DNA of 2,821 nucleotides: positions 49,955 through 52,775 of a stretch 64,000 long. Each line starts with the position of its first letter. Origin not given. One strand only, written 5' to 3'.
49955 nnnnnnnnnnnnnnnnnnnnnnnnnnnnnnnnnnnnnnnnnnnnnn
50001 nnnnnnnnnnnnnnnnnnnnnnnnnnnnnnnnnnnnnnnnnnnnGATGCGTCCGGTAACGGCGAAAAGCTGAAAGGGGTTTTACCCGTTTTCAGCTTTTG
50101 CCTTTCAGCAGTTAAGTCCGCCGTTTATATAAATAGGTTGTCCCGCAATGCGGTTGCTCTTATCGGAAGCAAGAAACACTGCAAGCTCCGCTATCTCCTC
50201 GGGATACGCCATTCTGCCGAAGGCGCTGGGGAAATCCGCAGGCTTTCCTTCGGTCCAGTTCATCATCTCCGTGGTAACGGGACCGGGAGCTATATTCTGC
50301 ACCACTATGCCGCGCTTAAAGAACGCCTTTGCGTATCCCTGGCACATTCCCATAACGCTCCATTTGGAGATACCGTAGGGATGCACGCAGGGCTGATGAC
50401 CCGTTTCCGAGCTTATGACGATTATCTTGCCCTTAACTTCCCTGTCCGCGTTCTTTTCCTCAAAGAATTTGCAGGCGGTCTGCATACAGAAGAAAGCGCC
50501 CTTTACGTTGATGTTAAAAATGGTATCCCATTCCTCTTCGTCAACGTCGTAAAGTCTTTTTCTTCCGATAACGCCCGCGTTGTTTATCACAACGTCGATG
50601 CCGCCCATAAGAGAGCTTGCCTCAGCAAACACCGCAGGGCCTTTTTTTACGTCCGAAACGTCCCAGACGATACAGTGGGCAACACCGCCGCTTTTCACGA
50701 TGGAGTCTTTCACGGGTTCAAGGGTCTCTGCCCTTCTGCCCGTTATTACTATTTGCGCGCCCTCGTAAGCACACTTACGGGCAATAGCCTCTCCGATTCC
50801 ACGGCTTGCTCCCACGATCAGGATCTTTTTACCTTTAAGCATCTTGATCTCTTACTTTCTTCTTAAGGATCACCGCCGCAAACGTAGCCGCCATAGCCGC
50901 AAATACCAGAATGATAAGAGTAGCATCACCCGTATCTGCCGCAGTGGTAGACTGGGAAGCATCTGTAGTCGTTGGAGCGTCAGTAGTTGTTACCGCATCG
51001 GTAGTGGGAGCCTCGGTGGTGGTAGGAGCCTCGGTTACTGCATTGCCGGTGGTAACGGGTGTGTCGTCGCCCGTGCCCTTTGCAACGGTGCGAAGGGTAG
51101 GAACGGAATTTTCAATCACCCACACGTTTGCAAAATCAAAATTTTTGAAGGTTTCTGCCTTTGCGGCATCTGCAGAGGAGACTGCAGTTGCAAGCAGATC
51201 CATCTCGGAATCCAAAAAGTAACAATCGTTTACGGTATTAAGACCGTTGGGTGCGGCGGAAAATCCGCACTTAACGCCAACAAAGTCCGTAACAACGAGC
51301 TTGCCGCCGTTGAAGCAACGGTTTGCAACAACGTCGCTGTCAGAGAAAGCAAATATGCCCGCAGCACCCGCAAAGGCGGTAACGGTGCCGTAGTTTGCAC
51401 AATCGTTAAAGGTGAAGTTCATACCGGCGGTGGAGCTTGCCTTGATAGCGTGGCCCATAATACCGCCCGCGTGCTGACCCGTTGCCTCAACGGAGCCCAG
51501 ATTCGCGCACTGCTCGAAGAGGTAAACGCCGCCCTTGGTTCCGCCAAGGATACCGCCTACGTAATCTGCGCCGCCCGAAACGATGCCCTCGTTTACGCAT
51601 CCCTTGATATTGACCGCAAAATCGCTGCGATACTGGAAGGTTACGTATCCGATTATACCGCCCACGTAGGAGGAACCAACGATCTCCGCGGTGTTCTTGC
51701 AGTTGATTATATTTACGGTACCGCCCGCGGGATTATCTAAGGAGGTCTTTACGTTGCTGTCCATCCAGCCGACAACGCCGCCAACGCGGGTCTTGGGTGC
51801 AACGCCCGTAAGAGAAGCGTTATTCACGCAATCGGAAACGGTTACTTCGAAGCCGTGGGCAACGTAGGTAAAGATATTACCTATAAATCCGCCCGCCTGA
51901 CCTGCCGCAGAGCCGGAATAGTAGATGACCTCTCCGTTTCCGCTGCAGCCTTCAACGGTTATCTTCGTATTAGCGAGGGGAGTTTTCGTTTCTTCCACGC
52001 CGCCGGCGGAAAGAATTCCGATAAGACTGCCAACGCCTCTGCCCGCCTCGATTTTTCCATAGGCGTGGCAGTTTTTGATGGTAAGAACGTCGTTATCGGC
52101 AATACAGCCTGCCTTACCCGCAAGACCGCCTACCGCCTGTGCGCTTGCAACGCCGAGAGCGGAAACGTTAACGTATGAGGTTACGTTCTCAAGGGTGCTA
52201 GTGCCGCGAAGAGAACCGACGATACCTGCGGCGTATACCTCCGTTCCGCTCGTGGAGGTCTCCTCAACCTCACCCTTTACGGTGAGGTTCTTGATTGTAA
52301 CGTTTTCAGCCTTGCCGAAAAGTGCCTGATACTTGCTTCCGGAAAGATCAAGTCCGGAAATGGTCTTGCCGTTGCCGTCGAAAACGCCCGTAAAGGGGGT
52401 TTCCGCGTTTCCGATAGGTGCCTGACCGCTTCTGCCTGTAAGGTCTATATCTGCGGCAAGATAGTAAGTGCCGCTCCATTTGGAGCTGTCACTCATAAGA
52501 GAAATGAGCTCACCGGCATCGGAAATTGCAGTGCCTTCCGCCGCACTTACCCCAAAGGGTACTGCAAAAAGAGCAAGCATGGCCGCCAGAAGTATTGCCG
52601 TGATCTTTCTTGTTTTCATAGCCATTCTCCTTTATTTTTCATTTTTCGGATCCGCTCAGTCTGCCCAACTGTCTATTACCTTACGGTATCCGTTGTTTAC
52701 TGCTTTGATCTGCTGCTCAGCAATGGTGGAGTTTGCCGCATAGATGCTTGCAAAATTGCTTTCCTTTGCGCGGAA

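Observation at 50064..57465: Five-gene operon joining a glycyl-radical enzyme system to an orphan SBP, a GLUG surface protein and an SDR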

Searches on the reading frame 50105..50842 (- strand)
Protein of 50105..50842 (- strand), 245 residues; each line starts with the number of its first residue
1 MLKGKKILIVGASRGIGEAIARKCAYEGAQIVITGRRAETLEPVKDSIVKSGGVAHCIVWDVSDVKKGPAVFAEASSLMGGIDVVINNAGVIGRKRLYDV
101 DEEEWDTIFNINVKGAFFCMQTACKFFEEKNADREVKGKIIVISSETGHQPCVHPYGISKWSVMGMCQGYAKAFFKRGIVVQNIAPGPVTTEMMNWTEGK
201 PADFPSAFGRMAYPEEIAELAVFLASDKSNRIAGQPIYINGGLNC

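Call 6: search_protein_families(library=pfam, proteins=[window:50105-50842:-], max_evalue=0.01)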
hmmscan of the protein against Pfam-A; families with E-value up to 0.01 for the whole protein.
window:50105-50842:- (245 aa): 4 families
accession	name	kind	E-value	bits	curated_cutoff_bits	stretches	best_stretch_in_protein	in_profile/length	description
PF13561.12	adh_short_C2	-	9.9e-48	163.2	27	1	11-244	1-236/236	Enoyl-(Acyl carrier protein) reductase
PF00106.31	adh_short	-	1.9e-45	155.2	26.6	1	5-195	1-188/195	short chain dehydrogenase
PF08659.16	KR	-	9.2e-11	42.4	22.6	1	7-117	3-117/180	KR domain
PF01370.27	Epimerase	-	0.00025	21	20.9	1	7-174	1-160/240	NAD dependent epimerase/dehydratase family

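Call 7: search_protein_families(library=ncbifam, proteins=[window:50105-50842:-], max_evalue=0.01)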
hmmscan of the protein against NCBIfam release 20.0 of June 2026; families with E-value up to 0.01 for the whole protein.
window:50105-50842:- (245 aa): 236 families (the best 25 are shown)
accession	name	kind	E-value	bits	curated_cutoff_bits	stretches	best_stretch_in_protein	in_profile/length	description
NF005559.1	PRK07231.1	subfamily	4.8e-50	170.4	215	1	2-243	2-247/249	glucose 1-dehydrogenase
NF009466.0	PRK12826.1-2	subfamily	8.9e-49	166.2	222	1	5-244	4-245/248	3-oxoacyl-ACP reductase FabG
TIGR02415.1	23BDH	subfamily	5.3e-46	157.1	304.35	1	7-243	3-251/254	acetoin reductase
NF005681.0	PRK07478.1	subfamily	1.4e-45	155.7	267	1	2-243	4-249/254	SDR family oxidoreductase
NF004198.0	PRK05653.1-3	equivalog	2e-45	155.2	296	1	2-243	5-246/248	3-oxoacyl-ACP reductase FabG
TIGR01830.1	3oxo_ACP_reduc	equivalog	2.4e-45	155.1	297.75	1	8-243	2-238/239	3-oxoacyl-[acyl-carrier-protein] reductase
NF004202.0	PRK05653.2-2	equivalog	5.9e-42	144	333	1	2-242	5-246/259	3-oxoacyl-ACP reductase FabG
NF004847.0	PRK06198.1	subfamily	7.2e-42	143.5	240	1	2-237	5-249/269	oxidoreductase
NF009468.0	PRK12826.1-4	equivalog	2.4e-41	142.1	318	1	2-242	5-246/256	SDR family oxidoreductase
NF005472.0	PRK07067.1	equivalog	1.5e-40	139.4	338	1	2-242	4-253/257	L-iditol 2-dehydrogenase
NF006394.0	PRK08643.1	equivalog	1.8e-40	139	381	1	6-243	5-254/257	(S)-acetoin forming diacetyl reductase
NF004791.0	PRK06138.1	equivalog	2.4e-40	138.4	312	1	2-243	3-249/252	SDR family oxidoreductase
NF005075.0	PRK06500.1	equivalog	7.8e-40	136.8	336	1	2-243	4-246/249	SDR family oxidoreductase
NF005402.0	PRK06949.1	equivalog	1.1e-39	136.2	358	1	2-243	7-258/260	SDR family oxidoreductase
NF052558.1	MBtsdlDhBudC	equivalog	4e-39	134.7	270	1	3-244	2-242/250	meso-2,3-butanediol dehydrogenase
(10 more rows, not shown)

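Call 55: search_solved_structures(query=window:50105-50842:-, max_evalue=1e-20)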
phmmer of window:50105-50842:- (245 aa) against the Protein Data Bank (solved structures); distinct sequences matched with E-value up to 1e-20: 198 (the best 60 are shown).
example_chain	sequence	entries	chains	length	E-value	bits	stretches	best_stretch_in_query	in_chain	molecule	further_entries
4j2h_A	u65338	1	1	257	7.4e-35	123.8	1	2-242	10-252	Short chain alcohol dehydrogenase-related dehydrogenase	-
2uvd_A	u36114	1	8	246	3e-34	121.8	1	1-243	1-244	3-OXOACYL-(ACYL-CARRIER-PROTEIN) REDUCTASE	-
2hq1_A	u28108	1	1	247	1.4e-32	116.3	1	2-243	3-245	Glucose/ribitol dehydrogenase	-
3wtc_A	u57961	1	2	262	1.5e-32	116.3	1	2-243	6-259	Putative oxidoreductase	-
3osu_A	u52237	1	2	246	6.2e-32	114.2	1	4-243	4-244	3-oxoacyl-[acyl-carrier-protein] reductase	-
3sj7_A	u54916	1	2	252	8.9e-32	113.7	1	5-243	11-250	3-oxoacyl-(Acyl-carrier-protein) reductase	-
7tzp_A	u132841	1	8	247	1.3e-31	113.1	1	3-243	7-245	3-oxoacyl-ACP reductase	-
6t6n_A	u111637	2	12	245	1.5e-31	113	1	3-243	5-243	3-oxoacyl-[acyl-carrier protein] reductase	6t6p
2p68_A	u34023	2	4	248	3.6e-31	111.7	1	2-243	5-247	3-oxoacyl-[acyl-carrier-protein] reductase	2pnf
2et6_A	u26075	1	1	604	1.5e-30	109.6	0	2-242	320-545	(3R)-hydroxyacyl-CoA dehydrogenase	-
4jro_A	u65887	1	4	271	3.8e-30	108.3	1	2-243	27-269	FabG protein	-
3woh_A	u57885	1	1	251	4e-30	108.3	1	2-243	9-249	SiaM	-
4dml_A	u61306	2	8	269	4.4e-30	108.1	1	7-243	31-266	3-oxoacyl-[acyl-carrier-protein] reductase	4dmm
2ph3_A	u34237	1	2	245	5.4e-30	107.8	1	5-243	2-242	3-oxoacyl-[acyl carrier protein] reductase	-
1geg_A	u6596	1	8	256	6.2e-30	107.7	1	5-243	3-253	ACETOIN REDUCTASE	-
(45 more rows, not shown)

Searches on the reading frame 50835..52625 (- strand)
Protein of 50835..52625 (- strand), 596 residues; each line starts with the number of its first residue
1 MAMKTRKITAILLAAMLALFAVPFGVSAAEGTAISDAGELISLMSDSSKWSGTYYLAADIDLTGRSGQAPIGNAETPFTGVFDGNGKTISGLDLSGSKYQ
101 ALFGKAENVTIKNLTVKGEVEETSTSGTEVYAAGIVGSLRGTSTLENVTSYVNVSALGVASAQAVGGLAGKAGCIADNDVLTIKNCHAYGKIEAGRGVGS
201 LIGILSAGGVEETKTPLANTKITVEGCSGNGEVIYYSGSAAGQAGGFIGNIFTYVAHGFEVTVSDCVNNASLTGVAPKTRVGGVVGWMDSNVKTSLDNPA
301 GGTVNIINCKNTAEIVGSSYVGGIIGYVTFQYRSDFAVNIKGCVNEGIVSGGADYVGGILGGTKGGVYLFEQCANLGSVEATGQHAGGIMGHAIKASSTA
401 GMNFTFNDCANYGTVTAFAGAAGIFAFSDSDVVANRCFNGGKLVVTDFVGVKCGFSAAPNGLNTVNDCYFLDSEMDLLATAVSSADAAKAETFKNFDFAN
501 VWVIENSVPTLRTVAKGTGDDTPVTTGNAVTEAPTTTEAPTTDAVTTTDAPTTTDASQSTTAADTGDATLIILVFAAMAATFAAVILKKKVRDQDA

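Call 6: search_protein_families(library=pfam, proteins=[window:50835-52625:-], max_evalue=0.01)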
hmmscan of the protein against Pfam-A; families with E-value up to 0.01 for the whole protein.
window:50835-52625:- (596 aa): 0 families

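Call 7: search_protein_families(library=ncbifam, proteins=[window:50835-52625:-], max_evalue=0.01)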
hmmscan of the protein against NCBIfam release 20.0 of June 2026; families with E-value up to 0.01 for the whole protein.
window:50835-52625:- (596 aa): 0 families

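Call 8: search_protein_families(library=pfam, proteins=[window:50835-52625:-], max_evalue=10)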
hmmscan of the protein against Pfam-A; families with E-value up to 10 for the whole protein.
window:50835-52625:- (596 aa): 2 families
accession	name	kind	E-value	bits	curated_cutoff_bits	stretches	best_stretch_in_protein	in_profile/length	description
PF05507.16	MAGP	-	0.41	11.4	28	1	508-564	19-77/137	Microfibril-associated glycoprotein (MAGP)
PF01456.22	Mucin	-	0.48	10.9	34.7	1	509-560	61-111/143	Mucin-like glycoprotein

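Call 56: search_solved_structures(query=window:50835-52625:-, max_evalue=1, show_alignments=1)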
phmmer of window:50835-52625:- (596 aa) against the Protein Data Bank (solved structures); distinct sequences matched with E-value up to 1: 1.
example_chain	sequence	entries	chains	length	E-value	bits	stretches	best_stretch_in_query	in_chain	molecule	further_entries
4opb_A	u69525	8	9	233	0.069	15.2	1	400-458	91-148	Predicted protein | AoAA13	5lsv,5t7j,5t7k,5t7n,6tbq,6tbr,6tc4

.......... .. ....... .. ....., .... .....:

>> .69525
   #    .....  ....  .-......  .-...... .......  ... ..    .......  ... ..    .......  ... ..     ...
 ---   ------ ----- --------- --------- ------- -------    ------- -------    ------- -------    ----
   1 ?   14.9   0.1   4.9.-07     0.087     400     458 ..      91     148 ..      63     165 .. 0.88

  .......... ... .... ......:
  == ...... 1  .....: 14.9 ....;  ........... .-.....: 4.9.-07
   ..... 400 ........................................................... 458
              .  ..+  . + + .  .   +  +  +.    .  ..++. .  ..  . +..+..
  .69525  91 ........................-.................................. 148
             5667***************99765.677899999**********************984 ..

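Call 65: predict_structure(alignment_id=A3)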
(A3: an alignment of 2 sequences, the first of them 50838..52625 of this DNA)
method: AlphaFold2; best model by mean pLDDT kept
length: 596 residues; sequences in the alignment: 2
mean_pLDDT: 68.8   pTM: 0.73
mean pLDDT of the five models: 68.8, 62.9, 58.1, 58.1, 57.5
residues with pLDDT >= 90: 211; 70-90: 132; 50-70: 85; < 50: 168
segments of 3 or more residues with pLDDT < 50: 1-10, 12-28, 210-213, 398-400, 459-462, 471-596
pLDDT, mean of each block of 10 residues (from residue 1): 41 45 45 96 95 97 94 94 98 89 96 98 69 93 96 81 83 84 96 87 79 57 95 74 84 70 96 73 88 51 91 90 90 78 95 85 86 93 85 64 79 80 74 69 64 55 56 39 26 26 25 23 23 25 23 25 23 25 26 27
secondary structure, 60 per line:
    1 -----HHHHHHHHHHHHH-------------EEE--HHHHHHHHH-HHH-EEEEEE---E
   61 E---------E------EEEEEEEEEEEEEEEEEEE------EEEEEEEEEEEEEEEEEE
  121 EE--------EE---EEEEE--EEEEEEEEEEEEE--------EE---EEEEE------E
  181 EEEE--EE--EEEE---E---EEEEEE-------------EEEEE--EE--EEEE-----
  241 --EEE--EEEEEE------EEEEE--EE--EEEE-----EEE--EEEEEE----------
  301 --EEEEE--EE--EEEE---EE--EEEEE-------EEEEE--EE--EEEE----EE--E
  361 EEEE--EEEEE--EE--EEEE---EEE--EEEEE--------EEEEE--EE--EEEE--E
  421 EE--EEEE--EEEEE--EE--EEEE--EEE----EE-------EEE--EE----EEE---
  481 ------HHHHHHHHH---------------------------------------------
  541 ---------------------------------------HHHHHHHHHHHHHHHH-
elements in order: H6-18 E32-34 H37-45 E51-56 E78-96 E103-122 E136-140 E143-155 E169-173 E180-184 E191-194 E202-207 E221-225 E232-235 E243-245 E248-253 E260-264 E271-274 E280-282 E285-290 E303-307 E314-317 E325-329 E337-341 E348-351 E360-364 E367-371 E378-381 E385-387 E390-394 E403-407 E414-417 E420-422 E425-428 E431-435 E442-445 E448-450 E464-466 E475-477 H487-495 H580-595

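Call 68: fold_search(model_id=the predicted structure, library=pdb)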
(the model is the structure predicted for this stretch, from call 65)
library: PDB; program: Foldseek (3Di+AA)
matches with E <= 10: 235; with E <= 0.001: 2
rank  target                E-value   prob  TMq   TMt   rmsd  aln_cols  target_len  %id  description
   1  3n6z                  1.7e-04  1.00  0.34  0.57   5.0       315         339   19  Crystal structure of a putative immunoglobulin A1 protease (BACOVA_03286) from Bacteroides ovatus at 1.30 A resolution (released 2010-07-21)
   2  7uvk                  2.3e-04  1.00  0.31  0.15   7.6       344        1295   19  G. haemolysans IgA1 protease (released 2022-11-23)
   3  6xja_P                2.1e-03  1.00  0.34  0.17   5.4       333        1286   16  Streptococcus Pneumoniae IgA1 Protease with IgA1 substrate (released 2021-01-20)
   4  8ikx_A                4.5e-03  0.38  0.15  0.19  16.3       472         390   12  An Arabidopsis polygalacturonase PGLR (released 2024-02-07)
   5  7uvl_P                7.2e-03  1.00  0.30  0.15   8.6       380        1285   15  IgA1 Protease with IgA1 substrate (released 2022-11-23)
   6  6xjb                  2.0e-02  1.00  0.33  0.16   7.3       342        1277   15  IgA1 Protease (released 2020-12-09)
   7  6nw9_B                2.0e-02  0.47  0.20  0.20  13.4       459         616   10  CRYSTAL STRUCTURE OF A TAILSPIKE PROTEIN 3 (TSP3, ORF212) FROM ESCHERICHIA COLI O157:H7 BACTERIOPHAGE CBA120 (released 2019-06-05)
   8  2xc1_B                4.9e-02  0.25  0.19  0.17  15.7       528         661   12  Full-length Tailspike Protein Mutant Y108W of Bacteriophage P22 (released 2011-05-04)
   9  5ny0                  5.2e-02  0.60  0.23  0.32  12.0       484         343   12  L. reuters 100-23 SRRP (released 2018-03-21)
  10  7jgj_A                7.8e-02  0.97  0.27  0.14   8.3       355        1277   15  IgA1 Protease in complex with neutralizing mAb (released 2020-12-09)
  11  6nw9_C                8.6e-02  0.41  0.24  0.23  13.8       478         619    9  CRYSTAL STRUCTURE OF A TAILSPIKE PROTEIN 3 (TSP3, ORF212) FROM ESCHERICHIA COLI O157:H7 BACTERIOPHAGE CBA120 (released 2019-06-05)
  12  7xzc_A                1.1e-01  0.20  0.21  0.26  14.9       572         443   11  Mutant (R240A) of the N-terminal domain of fucoidan lyase FdlA (released 2022-09-28)
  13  5w6f_A                1.2e-01  0.35  0.22  0.21  12.5       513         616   10  Crystal structure of Bacteriophage CBA120 tailspike protein 3 (TSP3, orf212) (released 2018-10-24)
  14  5nxk_A                1.4e-01  0.30  0.17  0.27  14.4       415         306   15  L. reuteri 53608 SRRP (released 2018-03-21)
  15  4mr0_A                1.5e-01  0.35  0.22  0.28  11.0       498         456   10  Crystal structure of PfbA, a surface adhesin of Streptococcus pneumoniae (released 2014-02-05)
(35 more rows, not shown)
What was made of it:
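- On GLUG-motif proteins (PF07581): The best PDB matches are 3n6z, 7uvk and 6xja, which are GLUG-domain IgA1-protease-type proteins (E 1.7e-4 to 2e-3, probability 1.00; calls 65, 68).
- Checked: Its model is a beta-solenoid, and the best PDB matches are GLUG-domain proteins 3n6z, 7uvk and 6xja (calls 65, 68).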
